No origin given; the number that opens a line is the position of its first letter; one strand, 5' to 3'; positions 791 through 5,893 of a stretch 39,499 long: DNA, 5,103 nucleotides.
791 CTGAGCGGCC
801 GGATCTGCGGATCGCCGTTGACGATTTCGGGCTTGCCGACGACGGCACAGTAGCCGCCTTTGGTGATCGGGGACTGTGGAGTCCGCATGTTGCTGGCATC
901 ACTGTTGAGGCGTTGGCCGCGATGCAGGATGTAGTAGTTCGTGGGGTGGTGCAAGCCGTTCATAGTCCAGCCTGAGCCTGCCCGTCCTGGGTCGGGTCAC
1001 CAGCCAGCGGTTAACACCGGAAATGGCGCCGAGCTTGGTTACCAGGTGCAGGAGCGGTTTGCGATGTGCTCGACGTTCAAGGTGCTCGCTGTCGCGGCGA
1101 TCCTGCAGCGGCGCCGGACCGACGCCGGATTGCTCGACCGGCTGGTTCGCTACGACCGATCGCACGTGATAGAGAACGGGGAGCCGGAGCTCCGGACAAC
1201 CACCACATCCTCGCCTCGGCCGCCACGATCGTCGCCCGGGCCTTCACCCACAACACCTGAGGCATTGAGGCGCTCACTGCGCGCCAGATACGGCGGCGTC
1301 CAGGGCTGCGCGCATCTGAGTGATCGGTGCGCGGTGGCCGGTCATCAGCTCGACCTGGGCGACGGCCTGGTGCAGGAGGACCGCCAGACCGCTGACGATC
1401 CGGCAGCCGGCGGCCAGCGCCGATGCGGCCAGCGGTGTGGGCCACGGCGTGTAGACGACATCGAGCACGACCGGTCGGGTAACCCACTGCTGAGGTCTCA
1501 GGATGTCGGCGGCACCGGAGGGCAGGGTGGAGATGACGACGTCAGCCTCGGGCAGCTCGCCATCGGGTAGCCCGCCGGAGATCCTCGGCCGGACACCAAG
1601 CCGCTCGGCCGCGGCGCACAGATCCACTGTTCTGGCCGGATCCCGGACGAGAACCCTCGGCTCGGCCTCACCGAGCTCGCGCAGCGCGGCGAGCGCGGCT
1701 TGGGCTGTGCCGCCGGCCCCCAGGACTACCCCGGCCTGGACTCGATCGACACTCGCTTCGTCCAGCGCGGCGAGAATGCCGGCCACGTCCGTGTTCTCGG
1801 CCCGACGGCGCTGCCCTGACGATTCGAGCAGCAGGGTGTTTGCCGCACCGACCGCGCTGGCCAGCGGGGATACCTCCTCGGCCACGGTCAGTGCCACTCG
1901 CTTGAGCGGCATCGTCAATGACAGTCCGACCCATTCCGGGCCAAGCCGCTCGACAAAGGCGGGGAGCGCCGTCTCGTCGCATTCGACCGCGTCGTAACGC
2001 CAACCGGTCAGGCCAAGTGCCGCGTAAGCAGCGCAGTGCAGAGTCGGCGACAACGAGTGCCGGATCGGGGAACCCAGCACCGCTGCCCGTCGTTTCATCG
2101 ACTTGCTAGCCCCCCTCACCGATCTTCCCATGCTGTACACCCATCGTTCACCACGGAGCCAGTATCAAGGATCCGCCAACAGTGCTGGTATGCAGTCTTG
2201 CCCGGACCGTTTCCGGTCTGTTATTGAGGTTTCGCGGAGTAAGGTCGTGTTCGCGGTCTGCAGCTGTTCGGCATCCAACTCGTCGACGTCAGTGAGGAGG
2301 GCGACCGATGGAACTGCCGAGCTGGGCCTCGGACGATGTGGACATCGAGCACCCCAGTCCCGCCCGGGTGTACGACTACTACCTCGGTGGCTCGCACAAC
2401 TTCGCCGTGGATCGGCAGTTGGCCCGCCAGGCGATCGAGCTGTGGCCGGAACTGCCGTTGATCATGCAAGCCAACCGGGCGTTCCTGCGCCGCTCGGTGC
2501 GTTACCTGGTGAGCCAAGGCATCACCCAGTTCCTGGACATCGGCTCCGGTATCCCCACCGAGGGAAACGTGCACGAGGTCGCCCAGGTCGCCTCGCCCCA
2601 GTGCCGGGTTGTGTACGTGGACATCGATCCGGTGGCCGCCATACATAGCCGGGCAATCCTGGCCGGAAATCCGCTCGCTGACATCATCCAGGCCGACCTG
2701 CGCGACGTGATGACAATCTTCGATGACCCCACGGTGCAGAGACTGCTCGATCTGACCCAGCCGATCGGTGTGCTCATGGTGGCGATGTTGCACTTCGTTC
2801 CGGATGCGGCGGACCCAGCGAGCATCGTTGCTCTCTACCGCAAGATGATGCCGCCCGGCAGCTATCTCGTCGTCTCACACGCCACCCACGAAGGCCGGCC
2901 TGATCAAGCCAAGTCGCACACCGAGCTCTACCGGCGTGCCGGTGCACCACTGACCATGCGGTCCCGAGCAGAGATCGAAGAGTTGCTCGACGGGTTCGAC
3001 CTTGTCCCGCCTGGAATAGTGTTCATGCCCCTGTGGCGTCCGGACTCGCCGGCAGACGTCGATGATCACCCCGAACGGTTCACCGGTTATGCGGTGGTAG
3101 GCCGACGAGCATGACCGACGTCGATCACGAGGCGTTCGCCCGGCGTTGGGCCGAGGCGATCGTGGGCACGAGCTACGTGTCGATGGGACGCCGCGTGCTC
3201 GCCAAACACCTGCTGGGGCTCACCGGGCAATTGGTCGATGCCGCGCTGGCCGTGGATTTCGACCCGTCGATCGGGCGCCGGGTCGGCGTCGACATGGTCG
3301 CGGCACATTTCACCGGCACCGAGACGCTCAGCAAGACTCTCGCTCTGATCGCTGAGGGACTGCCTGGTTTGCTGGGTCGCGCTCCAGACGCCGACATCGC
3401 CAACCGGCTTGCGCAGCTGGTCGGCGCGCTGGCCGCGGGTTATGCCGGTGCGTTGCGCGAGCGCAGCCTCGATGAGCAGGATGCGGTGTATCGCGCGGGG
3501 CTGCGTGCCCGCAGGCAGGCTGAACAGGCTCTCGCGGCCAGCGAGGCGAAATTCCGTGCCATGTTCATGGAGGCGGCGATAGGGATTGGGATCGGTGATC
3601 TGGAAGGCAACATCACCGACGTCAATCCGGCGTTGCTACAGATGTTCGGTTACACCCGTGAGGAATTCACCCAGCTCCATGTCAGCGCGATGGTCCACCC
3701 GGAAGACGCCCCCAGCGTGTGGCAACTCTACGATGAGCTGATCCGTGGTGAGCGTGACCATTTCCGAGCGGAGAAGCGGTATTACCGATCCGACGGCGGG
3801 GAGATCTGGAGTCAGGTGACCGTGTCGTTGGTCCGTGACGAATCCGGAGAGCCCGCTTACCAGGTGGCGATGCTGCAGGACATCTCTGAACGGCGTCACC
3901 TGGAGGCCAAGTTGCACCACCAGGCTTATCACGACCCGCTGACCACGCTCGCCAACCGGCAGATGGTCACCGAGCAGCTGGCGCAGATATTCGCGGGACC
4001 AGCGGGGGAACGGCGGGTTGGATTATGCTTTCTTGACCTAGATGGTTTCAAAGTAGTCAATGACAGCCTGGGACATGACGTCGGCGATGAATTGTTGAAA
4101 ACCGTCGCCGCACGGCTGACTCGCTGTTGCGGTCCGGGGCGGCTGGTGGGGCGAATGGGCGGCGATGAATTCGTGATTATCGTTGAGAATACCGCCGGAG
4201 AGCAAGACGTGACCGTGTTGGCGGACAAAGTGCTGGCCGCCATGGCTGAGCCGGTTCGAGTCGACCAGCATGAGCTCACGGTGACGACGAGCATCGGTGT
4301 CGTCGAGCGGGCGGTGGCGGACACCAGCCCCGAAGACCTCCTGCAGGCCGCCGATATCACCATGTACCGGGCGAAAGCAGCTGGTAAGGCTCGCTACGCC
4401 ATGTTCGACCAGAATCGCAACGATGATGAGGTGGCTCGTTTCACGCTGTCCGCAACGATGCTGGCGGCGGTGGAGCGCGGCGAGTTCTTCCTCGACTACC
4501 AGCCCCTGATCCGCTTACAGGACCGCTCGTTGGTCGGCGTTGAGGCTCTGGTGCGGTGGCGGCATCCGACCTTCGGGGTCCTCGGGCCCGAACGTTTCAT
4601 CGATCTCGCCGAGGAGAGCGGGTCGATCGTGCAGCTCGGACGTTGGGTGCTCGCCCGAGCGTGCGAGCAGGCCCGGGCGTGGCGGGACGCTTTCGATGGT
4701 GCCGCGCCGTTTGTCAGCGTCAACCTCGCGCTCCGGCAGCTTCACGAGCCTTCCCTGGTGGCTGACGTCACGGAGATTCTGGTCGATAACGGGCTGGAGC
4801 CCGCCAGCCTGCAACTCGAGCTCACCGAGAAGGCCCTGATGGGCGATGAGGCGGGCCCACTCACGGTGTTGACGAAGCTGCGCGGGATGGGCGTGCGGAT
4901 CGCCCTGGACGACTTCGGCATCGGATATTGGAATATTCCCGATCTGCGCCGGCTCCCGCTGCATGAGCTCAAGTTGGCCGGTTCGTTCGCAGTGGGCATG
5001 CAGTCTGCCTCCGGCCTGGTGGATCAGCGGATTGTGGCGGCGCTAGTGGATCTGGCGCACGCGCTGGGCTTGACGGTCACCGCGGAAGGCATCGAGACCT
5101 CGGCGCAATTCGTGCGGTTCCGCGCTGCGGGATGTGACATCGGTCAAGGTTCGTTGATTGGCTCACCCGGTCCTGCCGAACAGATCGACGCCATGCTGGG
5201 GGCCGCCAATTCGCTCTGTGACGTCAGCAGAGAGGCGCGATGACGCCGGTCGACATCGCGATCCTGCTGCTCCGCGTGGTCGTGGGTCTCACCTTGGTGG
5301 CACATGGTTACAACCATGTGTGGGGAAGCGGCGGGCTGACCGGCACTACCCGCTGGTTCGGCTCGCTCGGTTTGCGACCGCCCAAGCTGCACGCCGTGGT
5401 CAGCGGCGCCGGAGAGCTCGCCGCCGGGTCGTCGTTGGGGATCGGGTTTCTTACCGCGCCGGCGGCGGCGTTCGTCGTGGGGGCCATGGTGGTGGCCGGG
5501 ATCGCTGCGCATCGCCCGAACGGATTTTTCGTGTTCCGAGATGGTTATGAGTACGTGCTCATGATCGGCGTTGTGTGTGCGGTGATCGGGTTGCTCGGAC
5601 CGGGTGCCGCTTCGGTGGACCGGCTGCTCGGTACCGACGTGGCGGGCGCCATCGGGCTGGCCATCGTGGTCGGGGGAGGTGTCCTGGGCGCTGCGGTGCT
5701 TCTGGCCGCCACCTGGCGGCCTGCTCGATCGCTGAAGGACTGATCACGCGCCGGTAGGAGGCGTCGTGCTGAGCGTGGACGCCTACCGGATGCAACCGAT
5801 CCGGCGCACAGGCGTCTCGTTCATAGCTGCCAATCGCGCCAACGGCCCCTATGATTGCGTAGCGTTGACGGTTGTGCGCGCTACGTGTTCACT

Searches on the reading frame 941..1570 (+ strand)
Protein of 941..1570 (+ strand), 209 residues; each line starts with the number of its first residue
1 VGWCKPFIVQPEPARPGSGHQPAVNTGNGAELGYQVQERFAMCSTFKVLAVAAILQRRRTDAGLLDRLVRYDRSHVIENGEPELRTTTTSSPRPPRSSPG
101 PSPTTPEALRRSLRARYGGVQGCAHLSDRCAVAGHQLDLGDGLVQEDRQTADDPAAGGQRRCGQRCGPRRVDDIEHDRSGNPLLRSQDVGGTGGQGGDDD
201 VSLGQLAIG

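Call 75: search_protein_families(library=pfam, proteins=[window:941-1570:+], max_evalue=0.0001)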
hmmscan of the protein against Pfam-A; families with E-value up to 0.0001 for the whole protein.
window:941-1570:+ (209 aa): 1 family
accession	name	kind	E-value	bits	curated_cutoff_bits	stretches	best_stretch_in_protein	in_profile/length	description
PF13354.11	Beta-lactamase2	-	4.4e-05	23.4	22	1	25-88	6-68/214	Beta-lactamase enzyme family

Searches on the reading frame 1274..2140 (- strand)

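Call 75: search_protein_families(library=pfam, proteins=[window:1274-2140:-], max_evalue=0.0001)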
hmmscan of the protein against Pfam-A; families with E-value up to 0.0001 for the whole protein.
window:1274-2140:- (288 aa): 2 families
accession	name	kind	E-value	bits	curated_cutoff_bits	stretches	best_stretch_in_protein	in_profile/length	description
PF08501.16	Shikimate_dh_N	-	4.3e-20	72.2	27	1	21-103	1-83/83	Shikimate dehydrogenase substrate binding domain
PF18317.6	SDH_C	-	6e-10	39.1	25.8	1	251-280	1-30/31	Shikimate 5'-dehydrogenase C-terminal domain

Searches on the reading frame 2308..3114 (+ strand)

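Call 75: search_protein_families(library=pfam, proteins=[window:2308-3114:+], max_evalue=0.0001)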
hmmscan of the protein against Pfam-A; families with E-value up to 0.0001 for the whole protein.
window:2308-3114:+ (268 aa): 1 family
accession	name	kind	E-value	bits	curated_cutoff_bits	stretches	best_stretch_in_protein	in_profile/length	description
PF04672.18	Methyltransf_19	-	5.1e-95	318.5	26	1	5-267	2-267/268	S-adenosyl methyltransferase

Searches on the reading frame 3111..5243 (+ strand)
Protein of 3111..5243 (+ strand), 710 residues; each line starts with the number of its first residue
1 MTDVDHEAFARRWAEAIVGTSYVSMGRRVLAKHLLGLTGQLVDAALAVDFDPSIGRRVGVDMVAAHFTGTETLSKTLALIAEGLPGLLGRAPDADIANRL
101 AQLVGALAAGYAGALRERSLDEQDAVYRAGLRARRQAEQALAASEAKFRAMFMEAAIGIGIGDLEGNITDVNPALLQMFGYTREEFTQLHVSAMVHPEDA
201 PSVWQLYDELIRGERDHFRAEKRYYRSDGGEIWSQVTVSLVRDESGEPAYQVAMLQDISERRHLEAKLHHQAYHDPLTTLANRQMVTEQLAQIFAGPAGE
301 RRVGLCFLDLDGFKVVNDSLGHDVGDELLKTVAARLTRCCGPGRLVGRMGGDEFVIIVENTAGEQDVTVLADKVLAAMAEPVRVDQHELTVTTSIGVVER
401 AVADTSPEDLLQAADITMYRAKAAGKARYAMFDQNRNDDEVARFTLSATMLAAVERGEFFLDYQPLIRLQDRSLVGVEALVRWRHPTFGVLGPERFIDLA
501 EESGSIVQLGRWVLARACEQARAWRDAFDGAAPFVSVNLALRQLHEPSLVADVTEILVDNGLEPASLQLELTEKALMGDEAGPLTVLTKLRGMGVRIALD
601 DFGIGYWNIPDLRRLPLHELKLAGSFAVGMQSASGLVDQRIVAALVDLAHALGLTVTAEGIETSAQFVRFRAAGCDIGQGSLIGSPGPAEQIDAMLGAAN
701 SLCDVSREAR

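Call 74: search_protein_families(library=pfam, proteins=[window:3111-5243:+], max_evalue=0.0001)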
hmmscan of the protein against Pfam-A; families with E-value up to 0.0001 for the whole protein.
window:3111-5243:+ (710 aa): 7 families
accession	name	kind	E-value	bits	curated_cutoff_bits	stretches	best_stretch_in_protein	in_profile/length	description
PF00563.25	EAL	-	4.3e-61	206.7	31.3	1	452-686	6-236/236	EAL domain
PF00990.26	GGDEF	-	1.7e-42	145.4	23.8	1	272-427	1-160/161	Diguanylate cyclase, GGDEF domain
PF08447.18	PAS_3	-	4.8e-16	59.3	25.6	1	169-250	2-84/89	PAS fold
PF13426.13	PAS_9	-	1.9e-15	57.4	27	1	159-260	4-103/103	PAS domain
PF08448.16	PAS_4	-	1.5e-13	51.4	23.1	1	159-262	8-109/110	PAS fold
PF00989.32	PAS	-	2.6e-10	40.8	22.6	1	148-258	3-113/113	PAS fold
PF13188.13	PAS_8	-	8.4e-05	22.8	21.8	0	147-190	2-38/65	PAS domain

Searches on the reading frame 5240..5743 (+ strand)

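Call 75: search_protein_families(library=pfam, proteins=[window:5240-5743:+], max_evalue=0.0001)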
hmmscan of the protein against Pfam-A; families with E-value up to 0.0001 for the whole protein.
window:5240-5743:+ (167 aa): 1 family
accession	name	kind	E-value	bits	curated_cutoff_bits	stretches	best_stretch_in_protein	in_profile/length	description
PF07681.17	DoxX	-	5e-17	62.8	23.6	1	8-92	2-85/85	DoxX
